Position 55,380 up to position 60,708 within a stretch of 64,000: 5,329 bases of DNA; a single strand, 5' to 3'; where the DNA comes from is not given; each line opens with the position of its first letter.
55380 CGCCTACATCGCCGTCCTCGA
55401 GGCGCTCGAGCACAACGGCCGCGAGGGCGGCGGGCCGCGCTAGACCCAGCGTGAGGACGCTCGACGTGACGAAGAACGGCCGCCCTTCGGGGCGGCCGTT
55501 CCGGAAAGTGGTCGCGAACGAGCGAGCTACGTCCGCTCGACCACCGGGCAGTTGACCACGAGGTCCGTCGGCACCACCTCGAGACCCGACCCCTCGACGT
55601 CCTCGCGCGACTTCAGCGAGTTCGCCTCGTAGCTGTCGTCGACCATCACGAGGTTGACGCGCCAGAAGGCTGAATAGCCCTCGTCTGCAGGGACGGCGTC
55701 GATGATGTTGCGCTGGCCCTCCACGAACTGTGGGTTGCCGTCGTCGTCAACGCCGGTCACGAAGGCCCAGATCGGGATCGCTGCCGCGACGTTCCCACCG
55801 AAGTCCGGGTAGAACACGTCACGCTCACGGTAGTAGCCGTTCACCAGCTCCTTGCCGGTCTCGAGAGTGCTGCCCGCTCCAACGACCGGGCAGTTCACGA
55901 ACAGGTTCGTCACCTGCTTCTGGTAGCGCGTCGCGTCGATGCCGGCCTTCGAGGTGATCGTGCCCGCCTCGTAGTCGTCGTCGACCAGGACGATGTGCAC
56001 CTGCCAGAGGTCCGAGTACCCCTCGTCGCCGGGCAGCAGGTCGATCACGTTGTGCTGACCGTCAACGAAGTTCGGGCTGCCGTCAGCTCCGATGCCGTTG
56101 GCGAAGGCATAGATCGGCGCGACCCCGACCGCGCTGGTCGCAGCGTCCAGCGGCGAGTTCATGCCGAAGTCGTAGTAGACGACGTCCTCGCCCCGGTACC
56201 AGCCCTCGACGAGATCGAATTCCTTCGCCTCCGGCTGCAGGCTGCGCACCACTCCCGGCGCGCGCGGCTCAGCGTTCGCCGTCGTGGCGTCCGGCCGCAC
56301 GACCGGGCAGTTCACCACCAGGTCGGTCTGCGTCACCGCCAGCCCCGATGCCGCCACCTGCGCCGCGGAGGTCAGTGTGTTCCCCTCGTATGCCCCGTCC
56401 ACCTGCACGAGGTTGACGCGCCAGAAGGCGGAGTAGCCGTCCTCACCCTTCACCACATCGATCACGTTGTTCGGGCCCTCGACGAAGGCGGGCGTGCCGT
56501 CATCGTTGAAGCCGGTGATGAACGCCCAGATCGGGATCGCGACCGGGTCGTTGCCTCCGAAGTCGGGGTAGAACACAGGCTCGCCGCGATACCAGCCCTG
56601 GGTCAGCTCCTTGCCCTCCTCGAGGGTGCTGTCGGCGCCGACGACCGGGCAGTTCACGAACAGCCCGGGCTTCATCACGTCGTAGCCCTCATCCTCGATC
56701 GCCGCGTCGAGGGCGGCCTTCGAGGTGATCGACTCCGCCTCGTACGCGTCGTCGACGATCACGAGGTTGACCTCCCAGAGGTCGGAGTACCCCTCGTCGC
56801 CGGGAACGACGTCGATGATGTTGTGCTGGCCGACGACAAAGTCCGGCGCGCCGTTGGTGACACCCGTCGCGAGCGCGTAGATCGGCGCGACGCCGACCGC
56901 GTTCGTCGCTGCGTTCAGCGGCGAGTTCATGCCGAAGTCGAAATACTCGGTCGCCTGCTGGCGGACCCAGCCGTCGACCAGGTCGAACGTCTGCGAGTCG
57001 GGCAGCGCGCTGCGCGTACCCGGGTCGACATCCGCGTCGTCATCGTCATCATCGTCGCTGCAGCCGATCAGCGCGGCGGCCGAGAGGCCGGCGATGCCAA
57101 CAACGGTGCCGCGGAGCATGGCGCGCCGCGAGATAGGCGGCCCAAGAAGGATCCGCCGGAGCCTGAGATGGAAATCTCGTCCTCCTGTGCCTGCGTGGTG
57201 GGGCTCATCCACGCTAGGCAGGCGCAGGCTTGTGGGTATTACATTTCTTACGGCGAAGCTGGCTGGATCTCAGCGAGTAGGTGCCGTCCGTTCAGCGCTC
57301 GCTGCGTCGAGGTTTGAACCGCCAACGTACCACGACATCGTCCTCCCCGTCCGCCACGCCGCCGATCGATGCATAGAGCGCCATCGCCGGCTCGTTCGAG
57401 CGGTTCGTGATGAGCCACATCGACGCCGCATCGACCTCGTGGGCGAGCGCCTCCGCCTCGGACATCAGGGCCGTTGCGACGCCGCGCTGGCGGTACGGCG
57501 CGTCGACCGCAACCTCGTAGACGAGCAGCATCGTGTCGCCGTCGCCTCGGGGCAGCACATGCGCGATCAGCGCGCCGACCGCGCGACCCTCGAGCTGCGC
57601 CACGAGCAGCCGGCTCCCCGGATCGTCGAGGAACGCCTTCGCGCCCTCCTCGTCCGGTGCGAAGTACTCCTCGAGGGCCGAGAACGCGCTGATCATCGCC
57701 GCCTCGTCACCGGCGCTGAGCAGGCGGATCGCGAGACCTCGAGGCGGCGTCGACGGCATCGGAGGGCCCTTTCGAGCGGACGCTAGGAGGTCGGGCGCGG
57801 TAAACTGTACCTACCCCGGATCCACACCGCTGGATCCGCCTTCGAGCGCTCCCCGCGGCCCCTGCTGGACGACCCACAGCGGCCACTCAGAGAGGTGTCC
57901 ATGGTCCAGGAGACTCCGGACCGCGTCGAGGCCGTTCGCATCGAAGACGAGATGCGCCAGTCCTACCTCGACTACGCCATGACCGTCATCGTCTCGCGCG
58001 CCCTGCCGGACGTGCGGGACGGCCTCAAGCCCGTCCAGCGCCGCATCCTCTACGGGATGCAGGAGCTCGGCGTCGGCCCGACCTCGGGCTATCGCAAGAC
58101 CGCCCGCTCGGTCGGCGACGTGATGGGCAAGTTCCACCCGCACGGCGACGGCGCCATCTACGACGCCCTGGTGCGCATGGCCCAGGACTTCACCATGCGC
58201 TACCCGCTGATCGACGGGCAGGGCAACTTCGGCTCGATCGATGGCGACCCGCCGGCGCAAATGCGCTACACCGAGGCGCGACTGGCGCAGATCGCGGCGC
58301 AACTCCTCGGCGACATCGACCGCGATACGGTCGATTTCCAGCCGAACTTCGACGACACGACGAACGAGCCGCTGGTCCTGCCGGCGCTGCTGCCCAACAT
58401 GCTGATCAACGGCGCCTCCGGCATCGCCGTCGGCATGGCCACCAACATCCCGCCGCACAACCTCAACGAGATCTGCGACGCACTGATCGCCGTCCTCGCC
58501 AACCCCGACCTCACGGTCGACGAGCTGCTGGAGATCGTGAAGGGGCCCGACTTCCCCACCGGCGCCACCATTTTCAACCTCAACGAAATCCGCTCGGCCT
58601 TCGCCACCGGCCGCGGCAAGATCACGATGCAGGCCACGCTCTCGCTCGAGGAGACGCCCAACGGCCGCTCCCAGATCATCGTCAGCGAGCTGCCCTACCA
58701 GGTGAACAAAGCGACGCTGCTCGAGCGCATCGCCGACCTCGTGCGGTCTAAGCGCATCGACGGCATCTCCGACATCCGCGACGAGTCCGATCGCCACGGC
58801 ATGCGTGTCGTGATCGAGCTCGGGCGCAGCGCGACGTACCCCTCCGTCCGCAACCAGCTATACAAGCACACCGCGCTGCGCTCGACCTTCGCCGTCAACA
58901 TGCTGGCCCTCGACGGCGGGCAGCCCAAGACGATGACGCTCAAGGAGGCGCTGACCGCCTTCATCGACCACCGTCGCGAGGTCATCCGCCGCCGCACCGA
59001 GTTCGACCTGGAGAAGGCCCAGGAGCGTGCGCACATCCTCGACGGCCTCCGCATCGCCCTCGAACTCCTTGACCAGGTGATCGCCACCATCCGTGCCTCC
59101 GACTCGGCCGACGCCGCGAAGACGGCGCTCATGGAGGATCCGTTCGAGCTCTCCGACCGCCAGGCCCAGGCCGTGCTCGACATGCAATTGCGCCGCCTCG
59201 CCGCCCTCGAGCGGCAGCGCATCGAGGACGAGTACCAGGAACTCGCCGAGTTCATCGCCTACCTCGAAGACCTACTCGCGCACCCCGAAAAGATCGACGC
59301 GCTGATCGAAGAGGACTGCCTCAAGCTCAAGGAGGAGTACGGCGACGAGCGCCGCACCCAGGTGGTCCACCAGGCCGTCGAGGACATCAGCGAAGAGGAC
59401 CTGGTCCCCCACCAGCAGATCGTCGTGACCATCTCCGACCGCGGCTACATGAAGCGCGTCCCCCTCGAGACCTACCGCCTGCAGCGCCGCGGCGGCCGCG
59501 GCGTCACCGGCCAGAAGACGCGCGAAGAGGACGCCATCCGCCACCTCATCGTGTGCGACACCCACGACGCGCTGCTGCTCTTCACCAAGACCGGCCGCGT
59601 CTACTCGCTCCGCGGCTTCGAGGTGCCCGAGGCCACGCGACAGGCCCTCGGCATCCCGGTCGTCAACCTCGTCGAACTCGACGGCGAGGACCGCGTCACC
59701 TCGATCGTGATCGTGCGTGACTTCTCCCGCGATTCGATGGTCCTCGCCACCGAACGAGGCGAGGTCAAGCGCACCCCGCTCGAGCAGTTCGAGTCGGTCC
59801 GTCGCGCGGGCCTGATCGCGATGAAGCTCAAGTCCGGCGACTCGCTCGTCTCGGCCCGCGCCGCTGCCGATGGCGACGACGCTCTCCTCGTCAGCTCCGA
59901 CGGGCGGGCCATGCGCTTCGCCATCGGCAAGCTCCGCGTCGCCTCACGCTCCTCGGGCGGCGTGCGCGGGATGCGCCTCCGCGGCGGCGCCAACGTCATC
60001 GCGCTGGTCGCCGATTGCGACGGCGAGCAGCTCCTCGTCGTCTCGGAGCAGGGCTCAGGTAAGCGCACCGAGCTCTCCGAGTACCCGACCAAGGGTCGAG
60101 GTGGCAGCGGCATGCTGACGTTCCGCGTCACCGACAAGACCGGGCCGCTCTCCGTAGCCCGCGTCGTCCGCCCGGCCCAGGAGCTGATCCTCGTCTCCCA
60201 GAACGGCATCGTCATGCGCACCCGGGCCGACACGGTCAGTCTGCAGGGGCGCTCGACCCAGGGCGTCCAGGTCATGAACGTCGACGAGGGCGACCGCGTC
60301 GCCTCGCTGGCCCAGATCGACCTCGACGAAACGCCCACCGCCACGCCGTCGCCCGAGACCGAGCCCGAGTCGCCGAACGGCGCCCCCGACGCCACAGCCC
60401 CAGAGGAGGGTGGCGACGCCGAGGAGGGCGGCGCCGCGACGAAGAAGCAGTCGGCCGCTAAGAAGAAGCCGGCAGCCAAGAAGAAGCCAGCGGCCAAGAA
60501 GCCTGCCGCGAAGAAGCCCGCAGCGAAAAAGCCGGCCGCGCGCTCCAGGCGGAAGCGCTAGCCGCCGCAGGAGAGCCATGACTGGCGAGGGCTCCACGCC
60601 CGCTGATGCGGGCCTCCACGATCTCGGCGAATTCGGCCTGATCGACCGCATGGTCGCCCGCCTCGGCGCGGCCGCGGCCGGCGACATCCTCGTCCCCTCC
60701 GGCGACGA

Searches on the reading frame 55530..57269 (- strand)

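Call 32: search_protein_families(library=pfam, proteins=[window:55530-57269:-], max_evalue=0.00001)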
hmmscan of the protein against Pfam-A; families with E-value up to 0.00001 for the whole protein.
window:55530-57269:- (580 aa): 1 family
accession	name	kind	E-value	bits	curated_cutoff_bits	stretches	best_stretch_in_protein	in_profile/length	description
PF24298.1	DUF7482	-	9.4e-25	88.2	27.5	0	381-448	190-254/257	Domain of unknown function (DUF7482)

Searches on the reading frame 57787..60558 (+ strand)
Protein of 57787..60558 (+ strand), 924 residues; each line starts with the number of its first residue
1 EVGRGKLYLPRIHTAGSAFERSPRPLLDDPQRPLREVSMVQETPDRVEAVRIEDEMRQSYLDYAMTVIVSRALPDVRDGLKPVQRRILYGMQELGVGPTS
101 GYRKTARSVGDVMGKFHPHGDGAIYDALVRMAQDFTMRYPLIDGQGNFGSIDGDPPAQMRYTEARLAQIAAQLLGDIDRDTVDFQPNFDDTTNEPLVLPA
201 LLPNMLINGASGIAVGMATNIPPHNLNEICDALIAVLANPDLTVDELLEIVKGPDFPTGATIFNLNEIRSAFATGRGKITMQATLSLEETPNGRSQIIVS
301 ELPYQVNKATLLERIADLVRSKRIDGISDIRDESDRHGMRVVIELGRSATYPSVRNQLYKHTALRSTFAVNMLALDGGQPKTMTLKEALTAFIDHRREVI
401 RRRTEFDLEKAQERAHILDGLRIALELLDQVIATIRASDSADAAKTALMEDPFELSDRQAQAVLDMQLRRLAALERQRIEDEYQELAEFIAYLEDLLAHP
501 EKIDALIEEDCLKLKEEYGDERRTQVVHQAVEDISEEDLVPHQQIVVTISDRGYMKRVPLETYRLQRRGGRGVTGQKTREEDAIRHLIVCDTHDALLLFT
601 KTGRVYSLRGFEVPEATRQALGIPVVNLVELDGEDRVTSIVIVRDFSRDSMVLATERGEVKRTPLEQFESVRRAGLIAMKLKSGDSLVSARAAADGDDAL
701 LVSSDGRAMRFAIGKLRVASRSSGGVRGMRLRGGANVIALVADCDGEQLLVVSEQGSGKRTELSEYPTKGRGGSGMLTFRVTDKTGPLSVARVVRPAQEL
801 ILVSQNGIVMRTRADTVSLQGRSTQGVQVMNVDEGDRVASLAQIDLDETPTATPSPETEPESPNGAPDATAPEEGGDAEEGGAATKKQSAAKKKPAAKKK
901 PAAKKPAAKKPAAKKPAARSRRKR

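Call 74: search_protein_families(library=pfam, proteins=[window:57787-60558:+], max_evalue=0.00001)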
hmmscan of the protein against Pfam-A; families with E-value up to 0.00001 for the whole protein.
window:57787-60558:+ (924 aa): 2 families
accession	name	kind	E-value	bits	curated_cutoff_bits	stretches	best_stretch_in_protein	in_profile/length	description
PF00521.26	DNA_topoisoIV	-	1.1e-161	539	31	1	71-510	1-430/432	DNA gyrase/topoisomerase IV, subunit A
PF03989.18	DNA_gyraseA_C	-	1.9e-64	213.3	27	6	545-591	2-48/48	DNA gyrase C-terminal domain, beta-propeller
